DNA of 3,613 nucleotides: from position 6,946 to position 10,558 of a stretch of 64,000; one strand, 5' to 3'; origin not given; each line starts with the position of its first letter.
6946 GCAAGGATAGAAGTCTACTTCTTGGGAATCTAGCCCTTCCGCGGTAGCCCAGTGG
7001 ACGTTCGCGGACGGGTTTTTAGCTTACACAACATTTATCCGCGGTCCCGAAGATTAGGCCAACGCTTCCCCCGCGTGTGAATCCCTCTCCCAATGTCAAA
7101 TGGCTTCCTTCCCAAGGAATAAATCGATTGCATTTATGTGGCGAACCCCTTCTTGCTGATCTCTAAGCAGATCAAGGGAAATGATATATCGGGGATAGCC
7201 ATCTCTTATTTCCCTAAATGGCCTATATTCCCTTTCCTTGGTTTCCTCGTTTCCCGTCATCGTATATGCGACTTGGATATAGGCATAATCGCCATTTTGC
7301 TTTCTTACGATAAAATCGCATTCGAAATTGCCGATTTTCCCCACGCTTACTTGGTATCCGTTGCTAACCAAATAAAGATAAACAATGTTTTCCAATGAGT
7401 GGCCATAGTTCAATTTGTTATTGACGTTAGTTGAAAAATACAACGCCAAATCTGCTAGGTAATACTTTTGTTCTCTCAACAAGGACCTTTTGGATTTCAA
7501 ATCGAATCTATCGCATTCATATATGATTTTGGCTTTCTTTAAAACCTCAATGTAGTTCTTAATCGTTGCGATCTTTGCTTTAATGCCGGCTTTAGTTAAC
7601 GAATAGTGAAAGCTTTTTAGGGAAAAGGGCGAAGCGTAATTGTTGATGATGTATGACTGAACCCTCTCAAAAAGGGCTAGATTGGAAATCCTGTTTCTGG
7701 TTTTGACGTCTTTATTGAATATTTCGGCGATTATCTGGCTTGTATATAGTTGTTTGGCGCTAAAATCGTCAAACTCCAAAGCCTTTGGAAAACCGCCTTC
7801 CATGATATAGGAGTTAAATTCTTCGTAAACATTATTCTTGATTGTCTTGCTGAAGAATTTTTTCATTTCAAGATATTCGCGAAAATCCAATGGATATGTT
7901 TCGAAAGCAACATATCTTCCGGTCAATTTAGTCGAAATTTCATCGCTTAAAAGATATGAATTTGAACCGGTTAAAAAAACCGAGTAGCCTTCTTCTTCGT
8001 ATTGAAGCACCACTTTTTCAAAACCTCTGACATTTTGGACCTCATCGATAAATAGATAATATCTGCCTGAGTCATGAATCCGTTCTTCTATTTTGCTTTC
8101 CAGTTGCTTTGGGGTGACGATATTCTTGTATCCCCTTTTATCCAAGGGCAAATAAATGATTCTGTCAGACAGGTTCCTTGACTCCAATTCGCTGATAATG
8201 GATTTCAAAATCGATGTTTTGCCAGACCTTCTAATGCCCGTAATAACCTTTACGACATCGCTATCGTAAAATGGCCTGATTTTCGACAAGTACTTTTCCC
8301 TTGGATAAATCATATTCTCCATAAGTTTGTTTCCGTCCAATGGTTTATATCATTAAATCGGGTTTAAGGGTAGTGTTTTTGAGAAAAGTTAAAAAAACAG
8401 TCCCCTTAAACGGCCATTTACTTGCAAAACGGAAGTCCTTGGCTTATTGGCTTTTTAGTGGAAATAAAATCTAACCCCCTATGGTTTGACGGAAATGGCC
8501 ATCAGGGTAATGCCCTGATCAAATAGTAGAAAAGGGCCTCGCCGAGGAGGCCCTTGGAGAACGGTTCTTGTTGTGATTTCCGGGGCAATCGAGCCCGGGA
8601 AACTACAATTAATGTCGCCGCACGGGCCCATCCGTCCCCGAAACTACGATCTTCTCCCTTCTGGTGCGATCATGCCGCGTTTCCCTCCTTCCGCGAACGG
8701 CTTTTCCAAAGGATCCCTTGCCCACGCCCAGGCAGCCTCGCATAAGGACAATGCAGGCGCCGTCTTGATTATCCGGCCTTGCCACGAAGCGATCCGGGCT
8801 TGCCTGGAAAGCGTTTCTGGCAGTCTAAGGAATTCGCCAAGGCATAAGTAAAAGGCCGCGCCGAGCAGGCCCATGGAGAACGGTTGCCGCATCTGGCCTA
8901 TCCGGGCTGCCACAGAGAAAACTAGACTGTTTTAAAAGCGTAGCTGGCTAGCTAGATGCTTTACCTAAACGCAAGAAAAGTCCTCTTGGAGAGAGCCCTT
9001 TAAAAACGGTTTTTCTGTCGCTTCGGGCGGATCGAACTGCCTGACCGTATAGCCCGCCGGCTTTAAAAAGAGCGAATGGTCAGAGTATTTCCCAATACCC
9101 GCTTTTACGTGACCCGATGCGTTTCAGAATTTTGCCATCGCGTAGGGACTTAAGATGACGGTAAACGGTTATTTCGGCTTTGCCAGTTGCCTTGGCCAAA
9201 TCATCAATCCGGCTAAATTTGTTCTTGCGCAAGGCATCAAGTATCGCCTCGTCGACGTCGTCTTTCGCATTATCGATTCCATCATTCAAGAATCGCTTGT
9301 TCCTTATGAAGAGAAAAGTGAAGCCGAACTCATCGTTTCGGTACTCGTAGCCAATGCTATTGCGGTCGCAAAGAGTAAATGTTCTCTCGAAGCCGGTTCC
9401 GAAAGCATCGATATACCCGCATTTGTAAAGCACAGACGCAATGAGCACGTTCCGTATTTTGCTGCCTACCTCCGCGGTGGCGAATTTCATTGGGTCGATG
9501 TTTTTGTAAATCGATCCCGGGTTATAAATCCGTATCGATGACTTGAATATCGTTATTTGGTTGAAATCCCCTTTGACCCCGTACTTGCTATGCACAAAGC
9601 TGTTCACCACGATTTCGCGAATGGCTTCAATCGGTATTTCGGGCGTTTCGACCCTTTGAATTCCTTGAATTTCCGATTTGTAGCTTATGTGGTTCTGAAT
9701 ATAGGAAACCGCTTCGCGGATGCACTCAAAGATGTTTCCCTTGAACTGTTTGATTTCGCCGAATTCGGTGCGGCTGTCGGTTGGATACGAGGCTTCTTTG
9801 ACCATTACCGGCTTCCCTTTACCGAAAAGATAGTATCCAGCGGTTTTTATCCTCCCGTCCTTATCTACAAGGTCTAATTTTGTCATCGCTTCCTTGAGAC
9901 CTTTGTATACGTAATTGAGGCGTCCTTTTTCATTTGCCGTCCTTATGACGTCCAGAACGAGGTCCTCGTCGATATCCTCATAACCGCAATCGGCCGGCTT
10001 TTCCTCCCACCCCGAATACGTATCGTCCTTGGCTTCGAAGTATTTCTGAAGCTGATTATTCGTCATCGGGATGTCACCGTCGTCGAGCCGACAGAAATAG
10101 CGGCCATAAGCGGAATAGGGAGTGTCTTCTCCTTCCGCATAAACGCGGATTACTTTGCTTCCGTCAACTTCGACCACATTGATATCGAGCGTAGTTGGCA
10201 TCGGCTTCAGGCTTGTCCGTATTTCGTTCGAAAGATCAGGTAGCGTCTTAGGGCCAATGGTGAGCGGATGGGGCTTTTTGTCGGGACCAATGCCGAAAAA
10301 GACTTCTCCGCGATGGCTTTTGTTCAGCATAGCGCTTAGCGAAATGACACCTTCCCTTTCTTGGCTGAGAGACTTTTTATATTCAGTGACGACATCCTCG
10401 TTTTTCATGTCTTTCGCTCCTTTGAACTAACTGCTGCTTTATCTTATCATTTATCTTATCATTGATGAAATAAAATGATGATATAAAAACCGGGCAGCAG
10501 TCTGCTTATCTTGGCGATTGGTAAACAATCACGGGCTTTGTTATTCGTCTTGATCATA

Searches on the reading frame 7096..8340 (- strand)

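Call 76: search_protein_families(library=pfam, proteins=[window:7096-8340:-], max_evalue=0.00001)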
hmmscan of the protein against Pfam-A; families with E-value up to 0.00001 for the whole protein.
window:7096-8340:- (414 aa): 3 families
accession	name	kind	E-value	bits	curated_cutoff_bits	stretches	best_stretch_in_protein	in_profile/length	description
PF13173.12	AAA_14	-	8.6e-32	110.3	27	1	30-157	4-129/129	AAA domain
PF13635.12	DUF4143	-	3.8e-14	53.2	28.1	1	210-359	2-159/160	Domain of unknown function (DUF4143)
PF01637.24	ATPase_2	-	3e-07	30.9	33.2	0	14-77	4-68/225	ATPase domain predominantly from Archaea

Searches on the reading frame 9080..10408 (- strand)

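Call 76: search_protein_families(library=pfam, proteins=[window:9080-10408:-], max_evalue=0.00001)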
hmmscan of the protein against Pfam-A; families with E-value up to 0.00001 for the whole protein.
window:9080-10408:- (442 aa): 2 families
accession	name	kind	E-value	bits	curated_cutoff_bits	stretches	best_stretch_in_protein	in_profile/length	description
PF04326.19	SLFN_AlbA_2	-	3.2e-11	44.2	25.3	1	4-115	1-117/118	Schlafen, AlbA_2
PF13749.12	HATPase_c_4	-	5.3e-11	42.8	26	1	282-350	3-71/89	Putative ATP-dependent DNA helicase recG C-terminal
